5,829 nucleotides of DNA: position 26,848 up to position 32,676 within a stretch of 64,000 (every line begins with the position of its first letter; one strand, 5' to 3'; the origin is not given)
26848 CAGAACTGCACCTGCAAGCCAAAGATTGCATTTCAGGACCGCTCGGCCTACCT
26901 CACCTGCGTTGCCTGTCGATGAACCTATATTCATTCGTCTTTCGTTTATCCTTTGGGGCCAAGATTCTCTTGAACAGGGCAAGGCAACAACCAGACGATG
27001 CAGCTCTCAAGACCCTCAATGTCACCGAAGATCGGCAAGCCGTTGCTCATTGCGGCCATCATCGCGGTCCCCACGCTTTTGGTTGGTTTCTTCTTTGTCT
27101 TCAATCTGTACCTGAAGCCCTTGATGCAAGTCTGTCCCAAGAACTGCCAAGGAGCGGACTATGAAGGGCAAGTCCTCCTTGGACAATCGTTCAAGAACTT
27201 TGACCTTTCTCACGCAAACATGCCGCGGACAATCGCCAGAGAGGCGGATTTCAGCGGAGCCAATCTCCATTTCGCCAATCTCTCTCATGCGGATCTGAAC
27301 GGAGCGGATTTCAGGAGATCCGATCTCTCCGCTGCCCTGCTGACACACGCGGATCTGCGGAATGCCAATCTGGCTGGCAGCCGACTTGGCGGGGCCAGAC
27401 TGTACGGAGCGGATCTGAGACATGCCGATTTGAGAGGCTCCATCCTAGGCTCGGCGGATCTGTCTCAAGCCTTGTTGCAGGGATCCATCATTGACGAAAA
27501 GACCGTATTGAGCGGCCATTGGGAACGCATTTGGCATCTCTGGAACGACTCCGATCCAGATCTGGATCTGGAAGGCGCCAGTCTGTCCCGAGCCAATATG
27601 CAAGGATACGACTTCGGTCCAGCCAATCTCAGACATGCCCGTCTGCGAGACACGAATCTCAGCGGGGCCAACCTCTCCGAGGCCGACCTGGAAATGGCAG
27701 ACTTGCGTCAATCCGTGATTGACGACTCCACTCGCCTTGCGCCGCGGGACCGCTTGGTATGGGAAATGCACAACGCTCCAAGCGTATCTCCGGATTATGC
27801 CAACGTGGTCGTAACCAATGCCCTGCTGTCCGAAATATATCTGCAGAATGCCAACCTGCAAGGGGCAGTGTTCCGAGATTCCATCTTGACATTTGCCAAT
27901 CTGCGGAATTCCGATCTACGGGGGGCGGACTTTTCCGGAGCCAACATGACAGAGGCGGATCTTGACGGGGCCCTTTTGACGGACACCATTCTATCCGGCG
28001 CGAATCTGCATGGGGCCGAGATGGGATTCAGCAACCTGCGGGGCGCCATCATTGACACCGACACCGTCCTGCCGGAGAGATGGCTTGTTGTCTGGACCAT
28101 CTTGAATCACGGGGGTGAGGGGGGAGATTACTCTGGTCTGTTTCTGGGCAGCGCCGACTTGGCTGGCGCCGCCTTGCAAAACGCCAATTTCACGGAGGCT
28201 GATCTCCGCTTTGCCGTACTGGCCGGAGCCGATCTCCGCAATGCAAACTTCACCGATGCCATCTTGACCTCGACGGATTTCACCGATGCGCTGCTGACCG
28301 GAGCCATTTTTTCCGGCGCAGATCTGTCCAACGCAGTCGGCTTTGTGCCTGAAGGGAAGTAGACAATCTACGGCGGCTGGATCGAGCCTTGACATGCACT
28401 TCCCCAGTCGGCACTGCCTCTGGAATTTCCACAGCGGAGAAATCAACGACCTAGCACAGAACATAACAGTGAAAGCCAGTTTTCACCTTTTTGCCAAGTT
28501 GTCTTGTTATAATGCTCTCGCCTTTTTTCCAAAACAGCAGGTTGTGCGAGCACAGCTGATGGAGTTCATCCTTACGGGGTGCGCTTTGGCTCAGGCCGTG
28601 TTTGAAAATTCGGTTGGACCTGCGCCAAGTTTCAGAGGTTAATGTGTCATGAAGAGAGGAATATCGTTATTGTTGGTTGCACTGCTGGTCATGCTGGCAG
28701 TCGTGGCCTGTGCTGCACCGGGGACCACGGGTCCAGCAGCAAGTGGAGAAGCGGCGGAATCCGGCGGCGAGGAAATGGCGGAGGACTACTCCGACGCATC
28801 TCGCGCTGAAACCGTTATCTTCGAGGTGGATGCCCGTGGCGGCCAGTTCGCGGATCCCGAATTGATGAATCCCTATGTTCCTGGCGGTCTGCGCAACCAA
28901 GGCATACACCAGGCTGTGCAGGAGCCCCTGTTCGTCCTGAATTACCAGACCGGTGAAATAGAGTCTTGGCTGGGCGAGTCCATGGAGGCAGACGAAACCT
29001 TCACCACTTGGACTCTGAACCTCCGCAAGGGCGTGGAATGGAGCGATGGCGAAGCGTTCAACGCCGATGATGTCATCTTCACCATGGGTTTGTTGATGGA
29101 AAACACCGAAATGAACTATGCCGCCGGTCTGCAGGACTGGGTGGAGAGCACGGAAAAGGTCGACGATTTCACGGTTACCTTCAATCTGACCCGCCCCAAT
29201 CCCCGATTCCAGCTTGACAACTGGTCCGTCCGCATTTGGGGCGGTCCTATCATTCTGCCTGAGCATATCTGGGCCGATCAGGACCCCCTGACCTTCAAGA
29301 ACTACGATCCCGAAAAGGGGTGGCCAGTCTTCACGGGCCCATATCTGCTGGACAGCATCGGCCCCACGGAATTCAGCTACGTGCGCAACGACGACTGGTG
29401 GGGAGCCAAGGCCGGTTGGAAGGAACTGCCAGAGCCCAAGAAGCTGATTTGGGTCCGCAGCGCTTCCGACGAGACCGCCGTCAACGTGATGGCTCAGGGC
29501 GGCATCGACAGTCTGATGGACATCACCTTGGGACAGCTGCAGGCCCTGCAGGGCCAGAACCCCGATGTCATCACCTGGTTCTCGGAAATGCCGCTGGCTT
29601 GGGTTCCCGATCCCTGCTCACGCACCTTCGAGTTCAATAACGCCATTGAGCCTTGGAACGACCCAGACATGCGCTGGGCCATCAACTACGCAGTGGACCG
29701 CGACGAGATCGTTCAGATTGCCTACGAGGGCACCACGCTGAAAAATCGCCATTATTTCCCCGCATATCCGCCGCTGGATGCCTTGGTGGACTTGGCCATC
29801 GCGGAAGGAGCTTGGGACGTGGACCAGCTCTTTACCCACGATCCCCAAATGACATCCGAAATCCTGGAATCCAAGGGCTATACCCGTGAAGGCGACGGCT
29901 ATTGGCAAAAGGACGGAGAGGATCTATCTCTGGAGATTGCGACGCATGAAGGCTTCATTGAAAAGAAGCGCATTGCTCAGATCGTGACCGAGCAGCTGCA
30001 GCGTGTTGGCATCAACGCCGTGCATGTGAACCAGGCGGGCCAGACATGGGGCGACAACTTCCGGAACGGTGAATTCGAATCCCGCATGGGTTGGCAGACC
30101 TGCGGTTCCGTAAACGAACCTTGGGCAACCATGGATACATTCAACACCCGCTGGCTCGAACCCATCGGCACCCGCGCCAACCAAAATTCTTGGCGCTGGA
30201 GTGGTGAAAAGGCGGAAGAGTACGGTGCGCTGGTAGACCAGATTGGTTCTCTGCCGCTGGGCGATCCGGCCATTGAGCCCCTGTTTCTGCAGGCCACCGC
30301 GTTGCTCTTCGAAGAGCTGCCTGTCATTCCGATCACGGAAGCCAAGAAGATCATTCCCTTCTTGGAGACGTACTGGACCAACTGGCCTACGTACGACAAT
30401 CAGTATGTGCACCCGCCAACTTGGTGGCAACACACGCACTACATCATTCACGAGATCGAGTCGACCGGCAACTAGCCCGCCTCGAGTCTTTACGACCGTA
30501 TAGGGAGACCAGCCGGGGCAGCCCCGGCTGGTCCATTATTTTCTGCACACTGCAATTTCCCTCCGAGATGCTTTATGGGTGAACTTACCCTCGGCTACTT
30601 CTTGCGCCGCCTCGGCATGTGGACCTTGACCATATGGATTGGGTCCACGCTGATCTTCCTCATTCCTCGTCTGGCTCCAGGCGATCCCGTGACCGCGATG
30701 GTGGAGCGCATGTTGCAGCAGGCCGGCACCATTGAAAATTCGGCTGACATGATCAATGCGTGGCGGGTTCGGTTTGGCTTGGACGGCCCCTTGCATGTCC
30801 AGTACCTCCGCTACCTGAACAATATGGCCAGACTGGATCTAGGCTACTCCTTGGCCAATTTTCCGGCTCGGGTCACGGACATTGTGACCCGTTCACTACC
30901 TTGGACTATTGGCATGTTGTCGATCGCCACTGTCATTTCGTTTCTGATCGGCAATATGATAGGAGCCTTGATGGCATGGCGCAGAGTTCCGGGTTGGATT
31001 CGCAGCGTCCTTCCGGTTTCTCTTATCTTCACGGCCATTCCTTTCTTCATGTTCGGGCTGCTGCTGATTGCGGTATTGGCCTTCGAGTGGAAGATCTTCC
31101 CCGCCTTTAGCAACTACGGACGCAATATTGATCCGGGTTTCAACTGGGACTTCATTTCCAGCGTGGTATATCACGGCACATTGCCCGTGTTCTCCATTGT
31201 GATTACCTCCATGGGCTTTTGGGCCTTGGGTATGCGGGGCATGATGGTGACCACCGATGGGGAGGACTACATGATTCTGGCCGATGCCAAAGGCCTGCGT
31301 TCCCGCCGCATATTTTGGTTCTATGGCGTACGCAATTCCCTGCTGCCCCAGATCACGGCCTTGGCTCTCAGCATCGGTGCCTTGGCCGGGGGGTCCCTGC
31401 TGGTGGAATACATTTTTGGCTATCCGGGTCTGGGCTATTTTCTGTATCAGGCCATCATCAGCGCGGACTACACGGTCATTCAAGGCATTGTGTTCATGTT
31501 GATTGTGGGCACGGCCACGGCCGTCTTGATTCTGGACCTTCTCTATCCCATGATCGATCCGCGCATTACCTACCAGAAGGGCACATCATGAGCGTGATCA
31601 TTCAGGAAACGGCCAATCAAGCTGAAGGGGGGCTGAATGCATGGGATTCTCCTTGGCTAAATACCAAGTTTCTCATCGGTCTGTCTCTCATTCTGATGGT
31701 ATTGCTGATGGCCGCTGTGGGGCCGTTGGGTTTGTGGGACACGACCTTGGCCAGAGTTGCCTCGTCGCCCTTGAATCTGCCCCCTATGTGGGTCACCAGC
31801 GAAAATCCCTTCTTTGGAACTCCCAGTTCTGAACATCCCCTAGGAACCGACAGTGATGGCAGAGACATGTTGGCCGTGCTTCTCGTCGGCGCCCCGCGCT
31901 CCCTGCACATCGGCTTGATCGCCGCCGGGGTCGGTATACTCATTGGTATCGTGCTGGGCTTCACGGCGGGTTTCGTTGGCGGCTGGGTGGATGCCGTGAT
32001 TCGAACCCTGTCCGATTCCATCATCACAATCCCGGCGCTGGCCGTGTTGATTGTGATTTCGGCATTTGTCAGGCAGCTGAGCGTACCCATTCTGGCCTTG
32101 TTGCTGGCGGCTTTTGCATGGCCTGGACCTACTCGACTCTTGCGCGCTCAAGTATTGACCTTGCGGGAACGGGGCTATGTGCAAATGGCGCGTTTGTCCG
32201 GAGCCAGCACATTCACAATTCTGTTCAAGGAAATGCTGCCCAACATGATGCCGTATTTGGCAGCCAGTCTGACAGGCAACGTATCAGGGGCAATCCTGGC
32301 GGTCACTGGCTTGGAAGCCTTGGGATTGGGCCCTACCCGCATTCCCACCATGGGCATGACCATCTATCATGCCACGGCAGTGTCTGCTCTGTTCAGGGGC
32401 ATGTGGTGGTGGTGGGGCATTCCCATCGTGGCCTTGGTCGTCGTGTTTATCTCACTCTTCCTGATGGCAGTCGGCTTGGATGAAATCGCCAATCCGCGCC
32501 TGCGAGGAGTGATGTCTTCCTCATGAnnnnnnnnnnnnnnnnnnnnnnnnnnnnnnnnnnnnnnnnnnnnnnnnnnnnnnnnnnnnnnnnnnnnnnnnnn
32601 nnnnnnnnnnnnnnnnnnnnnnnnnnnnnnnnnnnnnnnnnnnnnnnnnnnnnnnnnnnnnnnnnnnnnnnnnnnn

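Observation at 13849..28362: Accessory island: two ~1000-aa LRR proteins flanking an M23-SH3b-FN3 giant hydrolase, plus a membrane-anchored pentapeptide-repeat protein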

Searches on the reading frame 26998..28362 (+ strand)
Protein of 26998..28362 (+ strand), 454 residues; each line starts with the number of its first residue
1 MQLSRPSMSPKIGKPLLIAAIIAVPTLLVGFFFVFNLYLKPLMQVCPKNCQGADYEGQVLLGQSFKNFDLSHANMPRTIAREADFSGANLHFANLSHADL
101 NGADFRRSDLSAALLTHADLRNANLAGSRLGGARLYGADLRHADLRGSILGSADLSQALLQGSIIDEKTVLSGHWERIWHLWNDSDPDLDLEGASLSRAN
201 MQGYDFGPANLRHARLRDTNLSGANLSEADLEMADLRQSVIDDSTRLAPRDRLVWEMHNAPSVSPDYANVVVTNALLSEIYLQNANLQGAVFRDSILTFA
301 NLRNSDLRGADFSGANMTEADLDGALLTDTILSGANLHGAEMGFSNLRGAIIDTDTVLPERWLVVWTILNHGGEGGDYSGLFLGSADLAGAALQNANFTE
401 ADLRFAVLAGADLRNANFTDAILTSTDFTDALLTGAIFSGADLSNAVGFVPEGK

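Call 7: search_protein_families(library=pfam, proteins=[window:26998-28362:+], max_evalue=0.01)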
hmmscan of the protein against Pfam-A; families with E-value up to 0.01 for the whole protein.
window:26998-28362:+ (454 aa): 4 families
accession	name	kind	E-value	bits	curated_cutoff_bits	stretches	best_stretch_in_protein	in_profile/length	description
PF00805.28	Pentapeptide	-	8.1e-74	243.1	20.2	8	276-314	2-40/40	Pentapeptide repeats (8 copies)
PF13599.13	Pentapeptide_4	-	1.2e-33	115.5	38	5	64-134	7-77/78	Pentapeptide repeat region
PF13576.12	Pentapeptide_3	-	1.4e-27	96.1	27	4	283-325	2-47/48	Pentapeptide repeats (9 copies)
PF25296.1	Decapeptide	-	2.1e-11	44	45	2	392-448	6-61/74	Decapeptide repeat region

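Call 52: search_protein_families(library=ncbifam, proteins=[window:26998-28362:+], max_evalue=0.01)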
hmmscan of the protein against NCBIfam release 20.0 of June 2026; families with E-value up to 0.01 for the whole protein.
window:26998-28362:+ (454 aa): 18 families
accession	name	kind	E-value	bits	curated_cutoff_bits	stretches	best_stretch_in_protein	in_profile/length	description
NF052603.1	penta_Alr5209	equivalog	3.2e-54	181.9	125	5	273-360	16-103/113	Alr5209 family pentapeptide repeat protein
NF047416.1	penta_HetL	equivalog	4.7e-49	166.8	260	4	68-162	68-167/218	heterocyst differentiation pentapeptide repeat protein HetL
NF011744.0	PRK15197.1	equivalog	1.8e-34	119.2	274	4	58-162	164-264/291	SPI-2 type III secretion system effector PipB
NF011743.0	PRK15196.1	equivalog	2e-33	115.7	354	2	65-242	154-325/350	type III secretion system effector PipB2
NF000349.1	mfpA_AE000516.2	equivalog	2.3e-25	89.5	360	3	269-355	86-167/183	pentapeptide repeat protein MfpA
NF033086.2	penta_rpt_Qnr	equivalog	1.1e-23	84.1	240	3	97-159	140-202/211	Qnr family pentapeptide repeat protein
NF000420.1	penta_rpt_QnrB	exception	3.4e-19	69.7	460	3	75-140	126-196/214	QnrB family quinolone resistance pentapeptide repeat protein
NF000421.1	penta_rpt_QnrVC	exception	1.4e-18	67.6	460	3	52-152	10-101/218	QnrVC family quinolone resistance pentapeptide repeat protein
NF011904.1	PRK15377.1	subfamily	1.7e-18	66.4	500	2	54-173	15-127/606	type III secretion system effector HECT-type E3 ubiquitin transferase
NF000056.3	penta_rpt_QnrS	exception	1.4e-17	64.1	460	0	37-112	124-196/218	QnrS family quinolone resistance pentapeptide repeat protein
NF038182.1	penta_rpt_SmQnr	exception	2.5e-17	63.4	460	2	52-242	13-198/215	SmQnr family pentapeptide repeat protein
NF012152.0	penta_rpt_QnrC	exception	5.6e-17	62.4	500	1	48-155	6-104/221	QnrC family quinolone resistance pentapeptide repeat protein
NF033375.2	penta_rpt_QnrE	exception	6.6e-17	62.2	480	1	80-157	136-203/214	QnrE family quinolone resistance pentapeptide repeat protein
NF000071.4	penta_rpt_QnrA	exception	9.7e-17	61.5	450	2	59-203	53-196/218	QnrA family quinolone resistance pentapeptide repeat protein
NF000139.2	penta_rpt_QnrD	exception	3.8e-15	56.4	425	2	191-340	51-199/214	QnrD family quinolone resistance pentapeptide repeat protein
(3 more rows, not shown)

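Call 89: search_protein_families(library=padloc, proteins=[window:26998-28362:+], max_evalue=0.001)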
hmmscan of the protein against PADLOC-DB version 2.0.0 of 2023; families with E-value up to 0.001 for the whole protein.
window:26998-28362:+ (454 aa): 0 families

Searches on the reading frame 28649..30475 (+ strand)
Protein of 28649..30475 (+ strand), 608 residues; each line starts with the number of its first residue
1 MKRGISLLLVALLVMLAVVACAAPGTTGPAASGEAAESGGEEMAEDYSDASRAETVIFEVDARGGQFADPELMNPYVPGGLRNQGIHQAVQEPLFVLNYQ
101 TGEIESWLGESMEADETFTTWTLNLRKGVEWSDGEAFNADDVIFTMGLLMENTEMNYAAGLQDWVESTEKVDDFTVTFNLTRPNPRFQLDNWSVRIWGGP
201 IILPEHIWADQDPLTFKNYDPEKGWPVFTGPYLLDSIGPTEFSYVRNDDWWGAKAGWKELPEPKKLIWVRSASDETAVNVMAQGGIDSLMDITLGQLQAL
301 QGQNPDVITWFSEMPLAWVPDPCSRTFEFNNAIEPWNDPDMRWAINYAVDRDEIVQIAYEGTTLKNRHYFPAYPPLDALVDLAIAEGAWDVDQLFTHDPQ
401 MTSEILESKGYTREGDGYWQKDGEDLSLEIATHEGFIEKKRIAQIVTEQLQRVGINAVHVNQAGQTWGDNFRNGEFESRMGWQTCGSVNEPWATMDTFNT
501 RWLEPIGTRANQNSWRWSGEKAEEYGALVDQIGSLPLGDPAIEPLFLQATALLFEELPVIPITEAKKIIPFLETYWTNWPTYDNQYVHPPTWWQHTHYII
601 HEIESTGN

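Call 13: find_encoding_contigs(protein=window:28649-30475:+, flank=10000, max_places=4)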
Protein window:28649-30475:+ (608 aa): 1 contig read that carries it; 1 place shown.
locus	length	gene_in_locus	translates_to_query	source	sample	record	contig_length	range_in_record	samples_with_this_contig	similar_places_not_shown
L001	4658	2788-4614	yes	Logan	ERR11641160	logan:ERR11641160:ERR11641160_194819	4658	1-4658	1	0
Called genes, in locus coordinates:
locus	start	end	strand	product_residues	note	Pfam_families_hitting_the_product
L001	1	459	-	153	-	?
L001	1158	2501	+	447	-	-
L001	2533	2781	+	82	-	-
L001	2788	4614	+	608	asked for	PF00496:SBP_bac_5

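Call 24: search_protein_families(library=pfam, proteins=[window:28649-30475:+])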
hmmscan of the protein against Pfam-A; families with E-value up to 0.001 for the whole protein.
window:28649-30475:+ (608 aa): 1 family
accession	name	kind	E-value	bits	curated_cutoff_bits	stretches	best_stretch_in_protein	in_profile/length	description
PF00496.27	SBP_bac_5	-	5.1e-56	190.8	32.4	1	103-499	1-361/368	Bacterial extracellular solute-binding proteins, family 5 Middle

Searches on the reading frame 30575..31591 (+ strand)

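Call 24: search_protein_families(library=pfam, proteins=[window:30575-31591:+])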
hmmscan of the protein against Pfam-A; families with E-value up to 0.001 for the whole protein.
window:30575-31591:+ (338 aa): 1 family
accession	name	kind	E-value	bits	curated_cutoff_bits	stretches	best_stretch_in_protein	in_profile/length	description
PF00528.27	BPD_transp_1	-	5.2e-33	114.7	26.4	1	126-332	1-183/184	Binding-protein-dependent transport system inner membrane component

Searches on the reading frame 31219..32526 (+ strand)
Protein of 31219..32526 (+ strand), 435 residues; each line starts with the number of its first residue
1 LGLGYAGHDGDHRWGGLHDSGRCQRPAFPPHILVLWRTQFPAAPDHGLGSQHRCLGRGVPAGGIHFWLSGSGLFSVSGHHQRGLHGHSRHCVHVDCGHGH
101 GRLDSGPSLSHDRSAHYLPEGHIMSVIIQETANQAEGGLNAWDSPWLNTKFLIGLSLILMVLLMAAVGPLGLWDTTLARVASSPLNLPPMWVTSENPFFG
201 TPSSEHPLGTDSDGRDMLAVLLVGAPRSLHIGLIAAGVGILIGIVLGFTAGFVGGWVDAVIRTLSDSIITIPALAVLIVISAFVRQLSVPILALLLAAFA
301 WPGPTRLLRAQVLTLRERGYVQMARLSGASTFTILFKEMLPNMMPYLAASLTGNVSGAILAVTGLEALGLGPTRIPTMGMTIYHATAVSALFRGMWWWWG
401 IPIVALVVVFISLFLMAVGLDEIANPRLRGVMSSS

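Call 24: search_protein_families(library=pfam, proteins=[window:31219-32526:+])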
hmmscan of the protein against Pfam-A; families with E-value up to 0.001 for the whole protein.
window:31219-32526:+ (435 aa): 1 family
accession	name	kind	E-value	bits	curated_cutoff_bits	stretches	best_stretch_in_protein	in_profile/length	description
PF00528.27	BPD_transp_1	-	7e-24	85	26.4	1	243-429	1-183/184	Binding-protein-dependent transport system inner membrane component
